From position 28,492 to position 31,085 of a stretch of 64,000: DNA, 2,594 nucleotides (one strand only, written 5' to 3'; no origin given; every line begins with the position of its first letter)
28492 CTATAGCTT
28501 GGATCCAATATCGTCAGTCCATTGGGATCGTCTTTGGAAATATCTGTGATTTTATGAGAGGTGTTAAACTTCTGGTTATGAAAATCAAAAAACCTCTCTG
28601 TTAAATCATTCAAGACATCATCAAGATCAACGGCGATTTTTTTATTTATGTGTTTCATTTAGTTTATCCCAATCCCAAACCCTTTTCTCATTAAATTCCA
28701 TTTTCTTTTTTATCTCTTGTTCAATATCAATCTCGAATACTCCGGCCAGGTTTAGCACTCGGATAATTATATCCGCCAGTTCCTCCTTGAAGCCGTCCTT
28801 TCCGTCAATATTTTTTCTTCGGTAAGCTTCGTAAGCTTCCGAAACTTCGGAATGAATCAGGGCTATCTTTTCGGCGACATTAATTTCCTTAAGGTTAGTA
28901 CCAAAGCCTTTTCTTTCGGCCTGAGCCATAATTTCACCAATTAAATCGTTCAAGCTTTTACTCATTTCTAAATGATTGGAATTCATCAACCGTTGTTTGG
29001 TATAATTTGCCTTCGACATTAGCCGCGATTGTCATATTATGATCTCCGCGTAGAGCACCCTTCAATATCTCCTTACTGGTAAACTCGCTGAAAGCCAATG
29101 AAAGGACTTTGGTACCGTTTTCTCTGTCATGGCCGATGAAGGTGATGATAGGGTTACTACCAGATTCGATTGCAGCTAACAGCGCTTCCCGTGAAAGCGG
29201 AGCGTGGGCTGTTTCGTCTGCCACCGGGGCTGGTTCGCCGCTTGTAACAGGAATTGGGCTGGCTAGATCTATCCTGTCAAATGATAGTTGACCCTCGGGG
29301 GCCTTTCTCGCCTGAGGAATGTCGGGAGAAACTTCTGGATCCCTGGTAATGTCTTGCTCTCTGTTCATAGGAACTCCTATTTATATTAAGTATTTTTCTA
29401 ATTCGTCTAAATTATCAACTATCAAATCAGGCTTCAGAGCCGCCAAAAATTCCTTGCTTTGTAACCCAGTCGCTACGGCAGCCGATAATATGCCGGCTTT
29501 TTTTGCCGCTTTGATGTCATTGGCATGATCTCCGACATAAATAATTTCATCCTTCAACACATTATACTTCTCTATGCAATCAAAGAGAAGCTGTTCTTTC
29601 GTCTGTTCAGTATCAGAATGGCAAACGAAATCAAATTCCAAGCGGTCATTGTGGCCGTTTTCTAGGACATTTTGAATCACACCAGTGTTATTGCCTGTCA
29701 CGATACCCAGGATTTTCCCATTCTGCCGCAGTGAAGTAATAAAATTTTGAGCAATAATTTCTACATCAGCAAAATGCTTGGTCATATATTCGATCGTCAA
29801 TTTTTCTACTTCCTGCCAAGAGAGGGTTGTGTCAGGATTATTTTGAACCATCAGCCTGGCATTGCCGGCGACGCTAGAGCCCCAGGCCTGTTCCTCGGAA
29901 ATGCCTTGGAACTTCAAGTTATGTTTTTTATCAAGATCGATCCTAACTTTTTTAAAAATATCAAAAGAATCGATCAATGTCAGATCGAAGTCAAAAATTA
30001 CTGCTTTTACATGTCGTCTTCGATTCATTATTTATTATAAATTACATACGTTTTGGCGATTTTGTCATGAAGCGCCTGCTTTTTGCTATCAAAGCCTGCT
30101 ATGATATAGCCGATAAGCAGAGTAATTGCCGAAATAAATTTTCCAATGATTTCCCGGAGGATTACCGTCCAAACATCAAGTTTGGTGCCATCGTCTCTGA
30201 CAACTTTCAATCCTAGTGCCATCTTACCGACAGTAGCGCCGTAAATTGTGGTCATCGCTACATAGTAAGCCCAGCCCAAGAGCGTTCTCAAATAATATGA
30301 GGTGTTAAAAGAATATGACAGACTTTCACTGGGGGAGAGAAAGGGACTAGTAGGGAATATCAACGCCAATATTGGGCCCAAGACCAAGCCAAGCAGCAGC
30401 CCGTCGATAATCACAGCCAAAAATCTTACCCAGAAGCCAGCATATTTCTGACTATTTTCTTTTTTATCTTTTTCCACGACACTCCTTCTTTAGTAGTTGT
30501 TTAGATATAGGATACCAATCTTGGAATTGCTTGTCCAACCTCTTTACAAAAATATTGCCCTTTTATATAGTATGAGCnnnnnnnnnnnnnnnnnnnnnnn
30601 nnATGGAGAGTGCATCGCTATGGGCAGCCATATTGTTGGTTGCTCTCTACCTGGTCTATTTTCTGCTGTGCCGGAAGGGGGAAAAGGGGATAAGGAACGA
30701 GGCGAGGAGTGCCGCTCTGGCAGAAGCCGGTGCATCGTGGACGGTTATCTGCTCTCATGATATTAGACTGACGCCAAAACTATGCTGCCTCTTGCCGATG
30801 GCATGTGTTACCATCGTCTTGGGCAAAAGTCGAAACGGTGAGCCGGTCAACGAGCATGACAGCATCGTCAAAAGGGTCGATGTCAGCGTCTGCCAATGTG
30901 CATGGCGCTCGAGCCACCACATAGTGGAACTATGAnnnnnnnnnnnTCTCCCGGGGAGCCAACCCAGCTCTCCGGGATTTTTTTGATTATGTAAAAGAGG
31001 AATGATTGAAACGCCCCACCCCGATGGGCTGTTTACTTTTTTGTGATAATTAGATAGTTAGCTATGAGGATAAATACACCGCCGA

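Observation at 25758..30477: Contiguous cluster of nucleotide house-cleaning enzymes with metabolite exporters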

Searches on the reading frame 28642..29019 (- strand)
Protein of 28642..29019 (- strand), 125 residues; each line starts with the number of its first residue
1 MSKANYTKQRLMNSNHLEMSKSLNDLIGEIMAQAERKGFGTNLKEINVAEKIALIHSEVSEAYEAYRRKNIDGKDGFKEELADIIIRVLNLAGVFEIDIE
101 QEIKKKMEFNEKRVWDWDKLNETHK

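Call 3: search_protein_families(library=pfam, proteins=[window:28642-29019:-], max_evalue=0.01)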
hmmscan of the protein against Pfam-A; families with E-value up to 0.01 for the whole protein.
window:28642-29019:- (125 aa): 2 families
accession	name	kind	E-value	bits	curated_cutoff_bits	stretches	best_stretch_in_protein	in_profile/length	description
PF12643.12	MazG-like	-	2.9e-05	24.7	27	1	57-112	17-68/85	MazG-like family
PF03819.22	MazG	-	0.00018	22.1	22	1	53-110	8-69/74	MazG nucleotide pyrophosphohydrolase domain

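Call 24: search_protein_families(library=ncbifam, proteins=[window:28642-29019:-], max_evalue=0.01)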
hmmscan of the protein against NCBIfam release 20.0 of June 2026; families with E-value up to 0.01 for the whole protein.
window:28642-29019:- (125 aa): 3 families
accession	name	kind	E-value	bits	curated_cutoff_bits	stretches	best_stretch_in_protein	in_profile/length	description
NF052436.1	YabN_Meth_PPase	exception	0.0018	17.3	525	1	19-108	364-449/486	bifunctional methyltransferase/pyrophosphohydrolase YabN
TIGR00444.1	mazG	subfamily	0.0019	17.9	148.3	1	47-115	153-219/248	MazG family protein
NF007113.1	PRK09562.1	equivalog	0.002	17.8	208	1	21-110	131-215/251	nucleoside triphosphate pyrophosphohydrolase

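Call 26: search_solved_structures(query=window:28642-29019:-, max_evalue=1, show_alignments=2)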
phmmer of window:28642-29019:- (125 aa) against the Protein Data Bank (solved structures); distinct sequences matched with E-value up to 1: 11.
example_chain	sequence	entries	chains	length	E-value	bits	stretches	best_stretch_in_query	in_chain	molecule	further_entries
1vmg_A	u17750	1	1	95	0.0008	22.9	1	55-107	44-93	Hypothetical protein SSO3215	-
4qgp_A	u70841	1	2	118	0.0014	22.2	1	60-113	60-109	pyrophosphatase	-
7ody_A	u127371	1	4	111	0.067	16.8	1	80-115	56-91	MazG-like pyrophosphohydrolase (MazZ)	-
2gta_A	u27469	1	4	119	0.13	15.8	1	37-119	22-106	Hypothetical protein ypjD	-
5ie9_A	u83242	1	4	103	0.23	15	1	36-102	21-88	Nucleotide pyrophosphohydrolase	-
6hc2_A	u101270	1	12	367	0.28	14.7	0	10-32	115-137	G-protein-signaling modulator 2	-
3sf4_A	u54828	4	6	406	0.35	14.4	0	10-32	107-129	G-protein-signaling modulator 2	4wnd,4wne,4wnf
4wng_A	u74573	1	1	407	0.36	14.4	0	10-32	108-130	G-protein-signaling modulator 2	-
2a3q_A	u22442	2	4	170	0.46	14.1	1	76-113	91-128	hypothetical protein | Protein RS21-C6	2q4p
6sqw_A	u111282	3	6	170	0.46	14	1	76-113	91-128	dCTP pyrophosphatase 1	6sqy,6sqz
7mu5_A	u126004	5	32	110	0.51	13.9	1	76-113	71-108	dCTP pyrophosphatase 1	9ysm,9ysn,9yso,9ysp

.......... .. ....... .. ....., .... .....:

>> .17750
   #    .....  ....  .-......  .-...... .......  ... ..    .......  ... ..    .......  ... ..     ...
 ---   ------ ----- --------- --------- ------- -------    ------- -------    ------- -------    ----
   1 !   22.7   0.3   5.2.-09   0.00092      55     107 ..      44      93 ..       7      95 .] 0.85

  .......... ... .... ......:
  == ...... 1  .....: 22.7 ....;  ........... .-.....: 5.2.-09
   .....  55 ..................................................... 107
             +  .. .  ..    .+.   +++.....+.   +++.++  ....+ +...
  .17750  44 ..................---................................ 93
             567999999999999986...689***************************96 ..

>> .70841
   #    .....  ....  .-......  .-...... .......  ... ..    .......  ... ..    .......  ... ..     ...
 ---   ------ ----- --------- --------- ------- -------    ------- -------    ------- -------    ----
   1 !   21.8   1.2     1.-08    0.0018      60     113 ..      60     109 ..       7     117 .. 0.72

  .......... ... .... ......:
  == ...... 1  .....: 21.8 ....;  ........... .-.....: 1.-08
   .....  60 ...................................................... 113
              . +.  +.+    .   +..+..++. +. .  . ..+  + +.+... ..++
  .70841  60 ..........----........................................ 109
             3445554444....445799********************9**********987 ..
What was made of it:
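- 28642..29019 (-): Small all-alpha MazG-like NTP pyrophosphohydrolase (called as 28642-28953, 103 aa). It overlaps the start of NT5C by 17 nt. PDB matches are 1vmg and 4qgp (call 26).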

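Call 43: search_protein_families(library=padloc, proteins=[window:28642-29019:-], max_evalue=0.01)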
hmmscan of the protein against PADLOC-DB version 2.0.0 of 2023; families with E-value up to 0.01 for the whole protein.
window:28642-29019:- (125 aa): 0 families

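Call 44: search_protein_families(library=phrogs, proteins=[window:28642-29019:-], max_evalue=0.001)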
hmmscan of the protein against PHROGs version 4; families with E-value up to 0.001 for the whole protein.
window:28642-29019:- (125 aa): 5 families
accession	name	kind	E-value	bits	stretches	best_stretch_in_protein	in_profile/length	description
phrog_3301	-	other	5.8e-24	85.9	1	5-113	32-160/169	pyrophosphatase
phrog_5658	-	other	2.4e-20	74.2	1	8-113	289-405/421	pyrophosphatase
phrog_9236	-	other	4e-10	40.8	0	74-99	82-107/191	pyrophosphatase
phrog_6945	-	unknown function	0.00012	22.7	1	52-113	189-254/270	-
phrog_18176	-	unknown function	0.00022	22.1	1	47-113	29-95/97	-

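Call 46: search_dna_similar(query=window:28642-29019:-, collection=phages, mode=protein, max_evalue=0.001, max_rows=25)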
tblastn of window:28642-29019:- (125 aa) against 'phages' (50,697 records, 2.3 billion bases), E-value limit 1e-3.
Records with a match: 155; places in all: 155; records where one place covers at least 80% of the query: 16.
Best place of each record, by identity: <60% 155.
By first word of the organism name: Pseudomonas 58; Microbacterium 24; Burkholderia 13; Haloarcula 6; Gordonia 6; Proteus 5; Mycobacterium 4; Escherichia 4; Vibrio 3; Klebsiella 3; and 21 more.
By host as written in the record: Microbacterium foliorum NRRL B-24224 18; Pseudomonas syringae pv. actinidiae 18; - 13; Pseudomonas syringae pv. porri LMG 28495 8; Haloarcula californiae 5; Burkholderia sp. 5; Gordonia terrae 3612 5; Microbacterium foliorum NRRL B-24224 SEA 5; and 50 more.
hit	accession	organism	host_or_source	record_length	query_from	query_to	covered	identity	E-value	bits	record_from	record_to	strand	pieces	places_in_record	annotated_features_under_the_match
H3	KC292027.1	Halovirus HCTV-5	Haloarcula californiae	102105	23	113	73%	45.9%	8e-8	55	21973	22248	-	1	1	43: hypothetical protein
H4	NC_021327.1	Halovirus HCTV-5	Haloarcula californiae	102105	23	113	73%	45.9%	8e-8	55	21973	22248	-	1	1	43: pyrophosphatase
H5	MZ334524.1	Haloarcula virus HCTV-16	Haloarcula californiae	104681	22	115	75%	43.9%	1e-7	54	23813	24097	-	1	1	nucleotide pyrophosphohydrolase, MazG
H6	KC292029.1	Haloarcula californiae tailed virus 1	Haloarcula californiae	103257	23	113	73%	43.2%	2e-7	54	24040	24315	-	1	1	46: hypothetical protein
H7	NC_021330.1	Haloarcula californiae tailed virus 1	Haloarcula californiae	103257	23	113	73%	43.2%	2e-7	54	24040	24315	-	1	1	46: pyrophosphatase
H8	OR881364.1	Serratia phage vB_SlqS_ZDD2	Serratia liquefaciens EOA81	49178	9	113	84%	35.8%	3e-10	62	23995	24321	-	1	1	hypothetical protein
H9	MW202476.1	Caudoviricetes sp.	Manatee Spring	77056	15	113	79%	37.0%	6e-10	61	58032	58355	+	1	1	ntP-ppase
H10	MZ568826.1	Shewanella phage vB_SspS_KASIA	Shewanella sp. M16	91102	11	113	82%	35.5%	3e-7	53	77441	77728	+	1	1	nucleoside triphosphate pyrophosphohydrolase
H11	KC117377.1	Haloarcula vallismortis tailed virus 1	Haloarcula vallismortis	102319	52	115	51%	56.9%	3e-11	64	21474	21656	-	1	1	43: MazG-like protein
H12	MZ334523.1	Haloarcula virus HVTV-2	Haloarcula vallismortis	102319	52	115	51%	56.9%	3e-11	64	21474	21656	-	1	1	nucleotide pyrophosphohydrolase, MazG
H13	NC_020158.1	Haloarcula vallismortis tailed virus 1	Haloarcula vallismortis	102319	52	115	51%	56.9%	3e-11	64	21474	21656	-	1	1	43: pyrophosphatase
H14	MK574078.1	Pseudomonas phage KP1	Pseudomonas sp.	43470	1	113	90%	31.1%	3e-7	53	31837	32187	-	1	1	hypothetical protein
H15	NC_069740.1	Pseudomonas phage KP1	Pseudomonas sp.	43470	1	113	90%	31.1%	3e-7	53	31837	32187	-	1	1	pyrophosphatase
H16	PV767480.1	Rossellomorea phage phiT1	Rossellomorea aquimaris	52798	23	118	77%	36.5%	8e-10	60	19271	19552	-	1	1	nucleoside triphosphate pyrophosphohydrolase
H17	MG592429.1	Vibrio phage 1.047.O._10N.286.55.F2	Vibrio cyclitrophicus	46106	6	113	86%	32.1%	2e-12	68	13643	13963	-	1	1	hypothetical protein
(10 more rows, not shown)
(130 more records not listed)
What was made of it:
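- MazG-like genes are common in phages (call 46).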

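Call 71: find_related_loci(query=window:28642-29019:-, collection=viral_contigs, flank=5000)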
Query window:28642-29019:- (125 aa) in viral_contigs; peptide patterns used: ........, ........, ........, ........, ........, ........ (x = any residue, [..] = any of these).
8 stretches matched a pattern, but none encodes a relative of the query by tblastn (E <= 1e-3).

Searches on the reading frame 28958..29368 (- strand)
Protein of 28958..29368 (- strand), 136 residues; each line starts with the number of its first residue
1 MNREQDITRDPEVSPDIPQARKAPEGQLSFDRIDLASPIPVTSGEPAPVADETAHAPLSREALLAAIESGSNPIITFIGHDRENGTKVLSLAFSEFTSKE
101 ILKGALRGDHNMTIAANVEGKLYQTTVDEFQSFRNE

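Call 3: search_protein_families(library=pfam, proteins=[window:28958-29368:-], max_evalue=0.01)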
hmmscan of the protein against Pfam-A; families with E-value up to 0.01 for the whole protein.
window:28958-29368:- (136 aa): 0 families

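Call 24: search_protein_families(library=ncbifam, proteins=[window:28958-29368:-], max_evalue=0.01)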
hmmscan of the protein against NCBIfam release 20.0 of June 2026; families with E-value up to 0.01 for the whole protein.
window:28958-29368:- (136 aa): 0 families

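Call 43: search_protein_families(library=padloc, proteins=[window:28958-29368:-], max_evalue=0.01)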
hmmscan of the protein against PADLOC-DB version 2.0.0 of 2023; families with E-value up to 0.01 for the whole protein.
window:28958-29368:- (136 aa): 0 families

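Call 44: search_protein_families(library=phrogs, proteins=[window:28958-29368:-], max_evalue=0.001)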
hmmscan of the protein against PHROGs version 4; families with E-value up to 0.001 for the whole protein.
window:28958-29368:- (136 aa): 0 families

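Call 52: find_homologous_proteins(query=window:28958-29368:-, max_evalue=0.01)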
Query window:28958-29368:- (136 aa): 1 proteins with E <= 0.01 among 30 candidates.
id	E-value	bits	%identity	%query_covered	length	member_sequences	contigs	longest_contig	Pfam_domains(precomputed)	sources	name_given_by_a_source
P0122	4.2e-82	290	100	100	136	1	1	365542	-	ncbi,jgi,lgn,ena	ncbi:MAG: hypothetical protein WC107_00745 [Patescibacteria group bacterium]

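Call 58: predict_structure(protein=window:28958-29368:-)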
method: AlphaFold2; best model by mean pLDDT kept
length: 136 residues; sequences in the alignment: 1
mean_pLDDT: 54.8   pTM: 0.38
mean pLDDT of the five models: 54.8, 47.3, 46.3, 45.8, 37.3
residues with pLDDT >= 90: 0; 70-90: 3; 50-70: 87; < 50: 46
segments of 3 or more residues with pLDDT < 50: 26-34, 36-42, 45-54, 82-84, 98-101, 134-136
pLDDT, mean of each block of 10 residues (from residue 1): 53 55 49 44 47 56 64 61 54 49 51 64 67 53
secondary structure, 60 per line:
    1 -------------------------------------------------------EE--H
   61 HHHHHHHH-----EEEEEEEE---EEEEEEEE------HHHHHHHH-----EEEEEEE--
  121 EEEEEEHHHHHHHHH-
elements in order: H60-68 E74-81 E85-92 H99-106 E112-118 E121-126 H127-135
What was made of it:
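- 28958..29368 (-): unk136: protein of unknown function with a low-confidence, unstructured-looking N-terminal half and a small C-terminal alpha/beta domain. The AF2 single-sequence model has pLDDT 55 (call 58).
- Tried and rejected: The single-sequence AF2 model of unk136 was too poor (pLDDT 55) to justify a fold search (call 58).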

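Call 59: search_protein_representatives(protein=window:28958-29368:-)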
Query: 136 residues. Proteins with E-value up to 0.001 (for the whole library): 2; up to 1e-10: 1; up to 1e-30: 1. The best 2 are listed.
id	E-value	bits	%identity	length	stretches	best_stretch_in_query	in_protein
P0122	1.3e-82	290.3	100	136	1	1-136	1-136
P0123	1.0e-06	45.1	35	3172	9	61-100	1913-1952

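Call 67: search_protein_families(library=pfam, proteins=[P0123], max_evalue=0.001)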
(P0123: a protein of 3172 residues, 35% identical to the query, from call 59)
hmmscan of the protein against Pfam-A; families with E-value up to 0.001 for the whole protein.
P0123 (3172 aa): 16 families
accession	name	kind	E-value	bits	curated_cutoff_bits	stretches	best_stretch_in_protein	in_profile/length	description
PF00041.27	fn3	-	1.8e-215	698.3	25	26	100-171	3-75/84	Fibronectin type III domain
PF00102.32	Y_phosphatase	-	5.9e-80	268.7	20.9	1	2909-3140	1-233/234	Protein-tyrosine phosphatase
PF18861.7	PTP_tm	-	8.2e-37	126.7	26.3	1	2681-2807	1-125/126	TM proximal of protein tyrosine phosphatase, receptor type J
PF24421.1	Ig_J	-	5.4e-34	116.9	29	0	133-179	54-99/104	Tip attachment protein J, Ig-like domain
PF25059.1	FN3_DSCAM-DSCAML_C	-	2.6e-33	114.7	39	0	1645-1688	41-84/89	DSCAM/DSCAML C-terminal Fn3-like domain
PF24946.1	Fn3_Dep-1_4th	-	6.6e-29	100.3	27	0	2259-2296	53-93/100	Dep-1 fourth Fn3-like domain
PF24942.1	Fn3_Dep-1_1st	-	5.8e-16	58.8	26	0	1027-1063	54-90/96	Dep-1 first Fn3-like domain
PF24134.1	DUF7401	-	1.3e-13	51.7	27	0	1901-1956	43-98/116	Domain of unknown function (DUF7401)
PF22986.3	Fn3_ELFN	-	5.2e-11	42.7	27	0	2400-2463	4-69/85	ELFN1/ELFN2, fibronectin type-III domain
PF23008.3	FN3_Tor_3rd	-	1.4e-08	35.1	30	0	2139-2208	16-85/92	Tyrosine-protein kinase receptor torso, third FN3 domain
PF04112.18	Mak10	-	3.3e-08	33.7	24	0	386-413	59-86/165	Mak10 subunit, NatC N(alpha)-terminal acetyltransferase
PF00028.23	Cadherin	-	1.2e-07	32.5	28.8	0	323-354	54-85/93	Cadherin domain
PF16967.11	TcfC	-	7.5e-06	25.9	29.4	0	1397-1417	45-65/68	E-set like domain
PF22784.1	PTP-SAK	-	5.9e-05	23.6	27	1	3068-3100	79-111/153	Swiss Army Knife protein, DSP-PTPase phosphatase domain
PF22785.1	Tc-R-P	-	8.3e-05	23.5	27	1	3061-3095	67-98/106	Polymorphic toxin system, DSP-PTPase phosphatase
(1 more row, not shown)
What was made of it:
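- Tried and rejected: A full HMMER scan for unk136 gave one dubious hit, to the Fn3 repeats of a eukaryote-type receptor phosphatase, which I judged uninformative (calls 59, 67).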

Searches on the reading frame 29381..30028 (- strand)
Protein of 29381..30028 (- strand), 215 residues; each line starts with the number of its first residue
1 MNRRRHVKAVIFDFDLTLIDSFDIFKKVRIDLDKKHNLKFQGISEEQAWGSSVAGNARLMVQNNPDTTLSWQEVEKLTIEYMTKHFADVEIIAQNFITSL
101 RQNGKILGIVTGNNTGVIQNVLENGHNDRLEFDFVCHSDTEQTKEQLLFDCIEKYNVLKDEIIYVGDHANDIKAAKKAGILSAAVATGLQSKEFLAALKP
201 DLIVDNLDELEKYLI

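Call 3: search_protein_families(library=pfam, proteins=[window:29381-30028:-], max_evalue=0.01)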
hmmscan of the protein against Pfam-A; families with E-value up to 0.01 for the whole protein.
window:29381-30028:- (215 aa): 5 families
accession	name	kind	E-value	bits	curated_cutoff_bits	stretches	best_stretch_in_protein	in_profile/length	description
PF13419.12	HAD_2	-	8.7e-21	75.3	23.8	1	10-185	1-178/178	Haloacid dehalogenase-like hydrolase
PF00702.32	Hydrolase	-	1.9e-15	58.2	26.4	1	7-179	1-191/191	haloacid dehalogenase-like hydrolase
PF13242.12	Hydrolase_like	-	1.4e-10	41.4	22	1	148-210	10-75/75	HAD-hyrolase-like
PF12710.13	HAD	-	3.8e-05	24.6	27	1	10-176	1-189/189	haloacid dehalogenase-like hydrolase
PF08282.18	Hydrolase_3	-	0.00075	19.7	20.9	0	143-184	187-227/255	haloacid dehalogenase-like hydrolase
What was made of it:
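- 29381..30028 (-): HAD-IA phosphatase (phosphoglycolate phosphatase/PpaX-like), 215 aa. Pfam HAD_2 75.3 bits (call 3).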

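Call 24: search_protein_families(library=ncbifam, proteins=[window:29381-30028:-], max_evalue=0.01)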
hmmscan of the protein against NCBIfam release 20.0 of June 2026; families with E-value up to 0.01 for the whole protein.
window:29381-30028:- (215 aa): 39 families (the best 25 are shown)
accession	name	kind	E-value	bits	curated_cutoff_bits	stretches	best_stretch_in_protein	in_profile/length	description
NF009695.0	PRK13222.1-2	equivalog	4.3e-17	62.4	225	1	5-214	4-222/226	phosphoglycolate phosphatase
NF009804.0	PRK13288.1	equivalog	4.5e-15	55.7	218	1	6-210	2-206/215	pyrophosphatase PpaX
TIGR01449.2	PGP_bact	equivalog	9e-14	51.5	180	1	10-213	1-212/213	phosphoglycolate phosphatase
NF009694.0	PRK13222.1-1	equivalog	2.1e-13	50.2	415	1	95-210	118-235/252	phosphoglycolate phosphatase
NF009696.0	PRK13222.1-3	equivalog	2.9e-13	50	359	1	7-212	3-214/223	N-acetylmuramic acid 6-phosphate phosphatase MupP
NF009697.0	PRK13222.1-4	equivalog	6e-13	48.6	327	1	2-210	2-218/232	phosphoglycolate phosphatase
TIGR02253.1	CTE7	subfamily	1.3e-12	47.9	169.75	1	7-210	2-220/221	TIGR02253 family HAD-type hydrolase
NF009699.0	PRK13225.1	equivalog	1.3e-10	41.3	368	1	6-208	61-261/273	phosphoglycolate phosphatase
TIGR01454.1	AHBA_synth_RP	hypoth_equivalog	3.8e-10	39.7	246.65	1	93-210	80-199/205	AHBA synthesis associated protein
NF053653.1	InDiPhoBT2121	equivalog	1.8e-09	37.5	245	1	7-212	1-213/216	inorganic diphosphatase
TIGR01662.1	HAD-SF-IIIA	subfamily_domain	6.5e-09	36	44.6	1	96-187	33-140/141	HAD-IIIA family hydrolase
NF009698.0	PRK13223.1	equivalog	7.8e-09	35.1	466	1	8-210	14-225/272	phosphoglycolate phosphatase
NF009700.0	PRK13226.1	equivalog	8e-09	35.5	342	1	4-206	9-216/229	phosphoglycolate phosphatase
TIGR01549.1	HAD-SF-IA-v1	subfamily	1e-08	35.7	23.3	1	102-179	74-149/149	HAD-IA family hydrolase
TIGR01488.1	HAD-SF-IB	subfamily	3.5e-08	33.6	45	1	9-178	1-177/177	HAD-IB family phosphatase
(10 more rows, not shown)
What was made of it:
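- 29381..30028 (-): NCBIfam phosphoglycolate phosphatase and PpaX models score far below their cut-offs (call 24).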

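Call 43: search_protein_families(library=padloc, proteins=[window:29381-30028:-], max_evalue=0.01)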
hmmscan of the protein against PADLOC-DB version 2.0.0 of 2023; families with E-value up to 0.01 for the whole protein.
window:29381-30028:- (215 aa): 1 family
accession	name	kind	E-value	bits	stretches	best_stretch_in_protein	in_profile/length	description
PDLC03008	Hydrolase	-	0.0086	13.6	0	140-182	177-220/288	-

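Call 44: search_protein_families(library=phrogs, proteins=[window:29381-30028:-], max_evalue=0.001)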
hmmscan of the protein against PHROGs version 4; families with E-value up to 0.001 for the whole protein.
window:29381-30028:- (215 aa): 1 family
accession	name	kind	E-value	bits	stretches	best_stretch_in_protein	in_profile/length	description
phrog_8468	-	other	1.5e-12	48.8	1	6-211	6-214/221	HAD-superfamily hydrolase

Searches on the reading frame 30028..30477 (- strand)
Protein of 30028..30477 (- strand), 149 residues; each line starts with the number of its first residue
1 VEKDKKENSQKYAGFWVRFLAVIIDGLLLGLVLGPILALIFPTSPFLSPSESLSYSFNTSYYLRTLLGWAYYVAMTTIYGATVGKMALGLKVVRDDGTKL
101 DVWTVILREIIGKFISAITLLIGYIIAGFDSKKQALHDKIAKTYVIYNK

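Call 3: search_protein_families(library=pfam, proteins=[window:30028-30477:-], max_evalue=0.01)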
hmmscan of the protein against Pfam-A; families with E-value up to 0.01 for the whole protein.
window:30028-30477:- (149 aa): 1 family
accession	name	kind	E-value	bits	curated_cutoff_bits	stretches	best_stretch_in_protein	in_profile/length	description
PF06271.18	RDD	-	1.1e-29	103.9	24.1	1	12-142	1-137/137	RDD family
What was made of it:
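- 30028..30477 (-): RDD-family membrane protein, 149 aa. First gene of the downstream minus-strand unit; overlaps HAD by 1 nt. Pfam RDD 103.9 bits (call 3).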

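Call 24: search_protein_families(library=ncbifam, proteins=[window:30028-30477:-], max_evalue=0.01)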
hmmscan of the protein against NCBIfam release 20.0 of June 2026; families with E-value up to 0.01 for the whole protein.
window:30028-30477:- (149 aa): 0 families

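Call 43: search_protein_families(library=padloc, proteins=[window:30028-30477:-], max_evalue=0.01)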
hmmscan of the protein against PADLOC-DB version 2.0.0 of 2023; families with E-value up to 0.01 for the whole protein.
window:30028-30477:- (149 aa): 1 family
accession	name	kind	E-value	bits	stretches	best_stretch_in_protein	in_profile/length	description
PDLC04051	PD-T4-6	-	2.2e-05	21.6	1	9-148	332-473/476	-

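Call 44: search_protein_families(library=phrogs, proteins=[window:30028-30477:-], max_evalue=0.001)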
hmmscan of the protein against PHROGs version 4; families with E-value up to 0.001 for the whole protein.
window:30028-30477:- (149 aa): 0 families

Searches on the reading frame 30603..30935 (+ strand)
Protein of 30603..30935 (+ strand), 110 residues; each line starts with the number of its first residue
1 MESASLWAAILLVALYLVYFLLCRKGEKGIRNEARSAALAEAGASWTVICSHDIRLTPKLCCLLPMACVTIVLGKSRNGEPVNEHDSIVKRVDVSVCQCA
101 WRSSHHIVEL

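Call 44: search_protein_families(library=phrogs, proteins=[window:30603-30935:+], max_evalue=0.001)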
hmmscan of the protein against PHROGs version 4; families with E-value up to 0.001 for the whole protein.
window:30603-30935:+ (110 aa): 0 families

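Call 50: search_protein_families(library=pfam, proteins=[window:30603-30935:+], max_evalue=1)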
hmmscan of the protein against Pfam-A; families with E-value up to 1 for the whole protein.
window:30603-30935:+ (110 aa): 1 family
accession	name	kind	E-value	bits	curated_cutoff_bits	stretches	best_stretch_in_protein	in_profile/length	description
PF17343.7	DUF5373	-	0.085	13.2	28.7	0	5-25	123-143/182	Family of unknown function (DUF5373)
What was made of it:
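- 30603..30977 (+): Convergent small ORF (110 aa, GC about 0.52) with its terminator hairpin (30949-30977). It separates the two minus-strand units. No family match (calls 44, 50).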
